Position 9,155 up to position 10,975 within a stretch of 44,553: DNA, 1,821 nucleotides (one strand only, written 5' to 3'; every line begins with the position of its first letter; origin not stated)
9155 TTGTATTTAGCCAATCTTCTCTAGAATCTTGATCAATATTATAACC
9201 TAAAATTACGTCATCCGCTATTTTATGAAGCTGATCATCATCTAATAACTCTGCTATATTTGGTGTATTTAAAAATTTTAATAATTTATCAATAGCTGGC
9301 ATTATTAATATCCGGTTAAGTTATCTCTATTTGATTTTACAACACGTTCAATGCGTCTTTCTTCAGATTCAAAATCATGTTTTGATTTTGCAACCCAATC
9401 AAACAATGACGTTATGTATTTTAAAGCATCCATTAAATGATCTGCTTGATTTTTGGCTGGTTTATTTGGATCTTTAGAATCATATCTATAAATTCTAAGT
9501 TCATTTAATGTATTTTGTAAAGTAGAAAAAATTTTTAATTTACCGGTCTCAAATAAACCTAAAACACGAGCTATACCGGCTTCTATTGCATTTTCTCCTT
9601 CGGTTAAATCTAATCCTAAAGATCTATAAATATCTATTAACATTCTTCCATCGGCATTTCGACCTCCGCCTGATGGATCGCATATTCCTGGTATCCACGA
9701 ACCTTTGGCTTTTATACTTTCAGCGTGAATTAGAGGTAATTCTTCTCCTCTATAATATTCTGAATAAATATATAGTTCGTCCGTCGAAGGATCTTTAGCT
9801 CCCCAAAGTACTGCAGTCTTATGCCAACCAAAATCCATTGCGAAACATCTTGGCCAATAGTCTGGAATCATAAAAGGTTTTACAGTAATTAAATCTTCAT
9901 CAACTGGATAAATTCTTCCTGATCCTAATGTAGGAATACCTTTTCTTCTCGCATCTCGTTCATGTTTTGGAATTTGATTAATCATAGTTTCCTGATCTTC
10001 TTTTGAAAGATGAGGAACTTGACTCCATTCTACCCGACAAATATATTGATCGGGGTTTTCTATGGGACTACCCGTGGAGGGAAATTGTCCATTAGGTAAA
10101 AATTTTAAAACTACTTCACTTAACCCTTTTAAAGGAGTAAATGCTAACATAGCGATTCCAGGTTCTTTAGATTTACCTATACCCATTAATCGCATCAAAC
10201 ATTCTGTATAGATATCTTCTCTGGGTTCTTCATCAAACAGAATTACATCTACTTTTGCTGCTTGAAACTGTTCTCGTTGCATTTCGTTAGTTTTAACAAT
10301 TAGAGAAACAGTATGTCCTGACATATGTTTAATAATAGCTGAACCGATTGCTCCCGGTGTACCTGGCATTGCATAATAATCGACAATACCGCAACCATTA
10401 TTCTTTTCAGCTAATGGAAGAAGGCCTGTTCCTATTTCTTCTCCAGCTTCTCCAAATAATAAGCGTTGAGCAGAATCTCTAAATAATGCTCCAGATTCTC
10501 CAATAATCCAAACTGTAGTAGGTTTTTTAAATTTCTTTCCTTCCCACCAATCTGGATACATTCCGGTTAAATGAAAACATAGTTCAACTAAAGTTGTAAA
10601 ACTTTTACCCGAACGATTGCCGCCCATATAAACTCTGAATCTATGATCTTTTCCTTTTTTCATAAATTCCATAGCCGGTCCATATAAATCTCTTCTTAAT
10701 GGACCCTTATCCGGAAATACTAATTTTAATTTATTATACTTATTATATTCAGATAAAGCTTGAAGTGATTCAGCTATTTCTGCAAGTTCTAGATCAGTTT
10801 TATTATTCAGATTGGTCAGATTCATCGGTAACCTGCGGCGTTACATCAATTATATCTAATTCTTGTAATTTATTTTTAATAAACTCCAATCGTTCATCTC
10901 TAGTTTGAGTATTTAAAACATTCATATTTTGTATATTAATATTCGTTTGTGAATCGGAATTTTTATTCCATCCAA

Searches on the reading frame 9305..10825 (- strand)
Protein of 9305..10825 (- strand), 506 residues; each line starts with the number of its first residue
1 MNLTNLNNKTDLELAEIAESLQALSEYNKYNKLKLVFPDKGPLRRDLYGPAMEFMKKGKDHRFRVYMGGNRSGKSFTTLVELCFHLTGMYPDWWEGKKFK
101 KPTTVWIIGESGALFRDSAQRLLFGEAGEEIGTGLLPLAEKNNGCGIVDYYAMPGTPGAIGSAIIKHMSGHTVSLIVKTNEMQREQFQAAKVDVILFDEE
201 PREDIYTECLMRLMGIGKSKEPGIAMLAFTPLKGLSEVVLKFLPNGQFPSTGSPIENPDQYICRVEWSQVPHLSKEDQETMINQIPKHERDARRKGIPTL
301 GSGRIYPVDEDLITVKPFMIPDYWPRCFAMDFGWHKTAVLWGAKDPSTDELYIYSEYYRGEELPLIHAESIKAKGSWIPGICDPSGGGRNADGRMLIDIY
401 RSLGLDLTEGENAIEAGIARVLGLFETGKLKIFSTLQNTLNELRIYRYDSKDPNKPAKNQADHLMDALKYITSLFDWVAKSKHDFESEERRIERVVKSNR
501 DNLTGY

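Call 12: search_protein_families(library=phrogs, proteins=[window:9305-10825:-], max_evalue=0.001)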
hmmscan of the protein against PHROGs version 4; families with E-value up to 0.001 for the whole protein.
window:9305-10825:- (506 aa): 6 families
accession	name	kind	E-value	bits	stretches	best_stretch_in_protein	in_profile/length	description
phrog_31467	-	unknown function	3.2e-40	139.3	1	24-245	16-234/261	-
phrog_5653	-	head and packaging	3.2e-23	83.5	1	301-480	6-185/199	terminase large subunit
phrog_2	-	head and packaging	6.7e-23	82.3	1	46-470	265-587/807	terminase large subunit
phrog_10250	-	head and packaging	1.3e-06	29.3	1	299-475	19-215/228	terminase large subunit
phrog_6672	-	head and packaging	7.8e-06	26.5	1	398-471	48-125/145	terminase large subunit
phrog_30463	-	unknown function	7.6e-05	24.3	1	408-475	9-73/101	-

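Call 18: find_related_loci(query=window:9305-10825:-, collection=viral_contigs, flank=10000)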
Query window:9305-10825:- (506 aa) in viral_contigs; peptide patterns used: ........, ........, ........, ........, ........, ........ (x = any residue, [..] = any of these).
26 stretches matched a pattern; 26 encode a relative of the query (tblastn E <= 1e-3); 26 distinct loci.
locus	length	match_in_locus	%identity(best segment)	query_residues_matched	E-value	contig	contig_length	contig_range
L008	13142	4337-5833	86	9-506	0e+0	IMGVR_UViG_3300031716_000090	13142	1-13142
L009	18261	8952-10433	51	9-506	4e-175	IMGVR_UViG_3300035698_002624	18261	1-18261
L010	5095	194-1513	42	13-471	5e-114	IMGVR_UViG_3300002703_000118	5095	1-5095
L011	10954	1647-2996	42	20-484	4e-111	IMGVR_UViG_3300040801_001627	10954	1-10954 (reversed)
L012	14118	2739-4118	40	5-471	2e-109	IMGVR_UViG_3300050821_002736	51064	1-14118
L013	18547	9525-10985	38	10-472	6e-104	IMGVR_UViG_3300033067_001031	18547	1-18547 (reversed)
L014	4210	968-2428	38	10-472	9e-105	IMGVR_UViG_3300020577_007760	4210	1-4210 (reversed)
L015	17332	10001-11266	40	45-471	2e-94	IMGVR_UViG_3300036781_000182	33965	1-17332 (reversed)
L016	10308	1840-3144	34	10-446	9e-79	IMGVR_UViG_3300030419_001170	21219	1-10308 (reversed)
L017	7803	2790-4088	36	44-470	2e-78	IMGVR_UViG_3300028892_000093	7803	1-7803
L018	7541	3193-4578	34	7-479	1e-77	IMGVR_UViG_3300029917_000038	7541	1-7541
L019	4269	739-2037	36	44-470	1e-76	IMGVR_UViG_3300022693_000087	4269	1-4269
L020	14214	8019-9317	36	44-470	4e-75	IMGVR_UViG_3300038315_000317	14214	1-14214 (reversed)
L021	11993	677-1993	33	16-470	7e-73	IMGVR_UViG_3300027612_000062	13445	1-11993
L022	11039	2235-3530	35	54-471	5e-71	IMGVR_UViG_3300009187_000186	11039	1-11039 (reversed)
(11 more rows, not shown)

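Call 32: find_related_loci(query=window:9305-10825:-, collection=metagenome_contigs, flank=10000)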
Query window:9305-10825:- (506 aa) in metagenome_contigs; peptide patterns used: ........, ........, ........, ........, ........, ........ (x = any residue, [..] = any of these).
50 stretches matched a pattern; 31 encode a relative of the query (tblastn E <= 1e-3); 31 distinct loci.
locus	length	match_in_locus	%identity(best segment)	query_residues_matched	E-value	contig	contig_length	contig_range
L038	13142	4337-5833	86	9-506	0e+0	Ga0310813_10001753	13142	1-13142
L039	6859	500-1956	49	1-506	2e-132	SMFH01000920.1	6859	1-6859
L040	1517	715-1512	73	1-268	2e-140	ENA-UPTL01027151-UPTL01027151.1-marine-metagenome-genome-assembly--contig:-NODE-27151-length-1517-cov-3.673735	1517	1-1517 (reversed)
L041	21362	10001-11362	42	12-473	9e-116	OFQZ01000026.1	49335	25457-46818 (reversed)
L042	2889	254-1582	40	10-471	2e-116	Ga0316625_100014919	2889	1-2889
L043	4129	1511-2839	42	5-471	2e-110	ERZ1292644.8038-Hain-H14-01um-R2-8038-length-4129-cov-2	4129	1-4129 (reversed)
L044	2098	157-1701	38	1-506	7e-115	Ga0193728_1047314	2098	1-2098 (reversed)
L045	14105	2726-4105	40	5-471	2e-109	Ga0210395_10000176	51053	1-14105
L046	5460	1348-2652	34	10-446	1e-78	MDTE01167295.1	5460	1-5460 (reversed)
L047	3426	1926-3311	34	7-479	3e-78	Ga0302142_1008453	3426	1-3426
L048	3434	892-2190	36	44-470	2e-76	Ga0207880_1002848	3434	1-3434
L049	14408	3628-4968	35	54-486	2e-75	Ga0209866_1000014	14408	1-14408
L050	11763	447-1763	33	16-470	7e-73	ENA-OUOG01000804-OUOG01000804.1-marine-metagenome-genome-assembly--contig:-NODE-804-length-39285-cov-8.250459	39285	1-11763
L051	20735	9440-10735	35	54-471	6e-71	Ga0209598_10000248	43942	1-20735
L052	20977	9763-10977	35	53-470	7e-70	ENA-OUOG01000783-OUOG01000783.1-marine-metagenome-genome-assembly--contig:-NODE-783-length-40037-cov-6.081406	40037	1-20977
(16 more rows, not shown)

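Call 69: search_dna_similar(query=window:9305-10825:-, collection=phages, mode=protein, max_rows=12)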
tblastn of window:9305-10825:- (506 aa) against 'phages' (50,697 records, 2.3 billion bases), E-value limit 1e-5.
Records with a match: 440; places in all: 443; records where one place covers at least 80% of the query: 396.
Best place of each record, by identity: <60% 440.
By first word of the organism name: Pseudomonas 111; Escherichia 101; Salmonella 98; Vibrio 18; Caudoviricetes 13; Aeromonas 11; Proteus 10; Enterobacteria 10; Arthrobacter 8; Cronobacter 6; and 26 more.
By host as written in the record: Escherichia coli 62; Pseudomonas aeruginosa 39; - 37; Salmonella enterica subsp. enterica serovar Typhimurium 21; Salmonella sp. 17; Pseudomonas aeruginosa PAO1 16; Salmonella enterica 11; Pseudomonas sp. 9; and 134 more.
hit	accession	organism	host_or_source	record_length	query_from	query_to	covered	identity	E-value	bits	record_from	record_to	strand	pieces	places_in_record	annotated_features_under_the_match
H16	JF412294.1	EBPR podovirus 1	-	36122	12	482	93%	39.9%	8e-105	349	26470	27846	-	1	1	gp39: TerL | gp40: TerS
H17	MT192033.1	Chlorobiaceae phage CV-1-33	Chlorobiaceae bacterium strain GSB-B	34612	9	470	91%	39.5%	4e-96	324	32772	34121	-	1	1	hypothetical protein (x2)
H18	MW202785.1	Caudoviricetes sp.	Manatee Spring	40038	36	506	90%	40.1%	2e-55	343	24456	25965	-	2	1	large terminase protein (x2)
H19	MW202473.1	Caudoviricetes sp.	Manatee Spring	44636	26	476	89%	37.3%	4e-85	292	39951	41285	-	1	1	large terminase protein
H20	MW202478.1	Caudoviricetes sp.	Manatee Spring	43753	10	463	90%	36.1%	8e-85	291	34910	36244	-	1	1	large terminase protein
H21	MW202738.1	Caudoviricetes sp.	Manatee Spring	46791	1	470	93%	34.8%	2e-87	299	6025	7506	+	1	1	large terminase protein | terminase small subunit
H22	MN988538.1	Rhizobium phage RHph_Y25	Rhizobium etli N6212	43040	3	470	92%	34.8%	4e-76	266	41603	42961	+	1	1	terminase large subunit protein | hypothetical protein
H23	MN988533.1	Rhizobium phage RHph_N2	Rhizobium etli N741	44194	3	470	92%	34.8%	4e-76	266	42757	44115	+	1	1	terminase large subunit protein | hypothetical protein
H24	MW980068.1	Rhizobium phage RHEph18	Rhizobium etli sv. phaseoli N561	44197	3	470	92%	34.8%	4e-76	266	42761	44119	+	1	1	terminase large subunit protein | hypothetical protein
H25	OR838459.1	Stenotrophomonas phage StenR_269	Stenotrophomonas rhizophila CEMTC 4565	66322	54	471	83%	38.8%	3e-95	322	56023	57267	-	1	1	terminase large subunit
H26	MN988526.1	Rhizobium phage RHph_N3_2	Rhizobium phaseoli N3_2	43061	8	451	88%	36.5%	3e-76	267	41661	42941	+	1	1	terminase large subunit protein | hypothetical protein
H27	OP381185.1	Megaira polyxenophila phage MAnkyphage_25.80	Candidatus Megaira polyxenophila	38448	20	470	89%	34.7%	2e-72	255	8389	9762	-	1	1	terminase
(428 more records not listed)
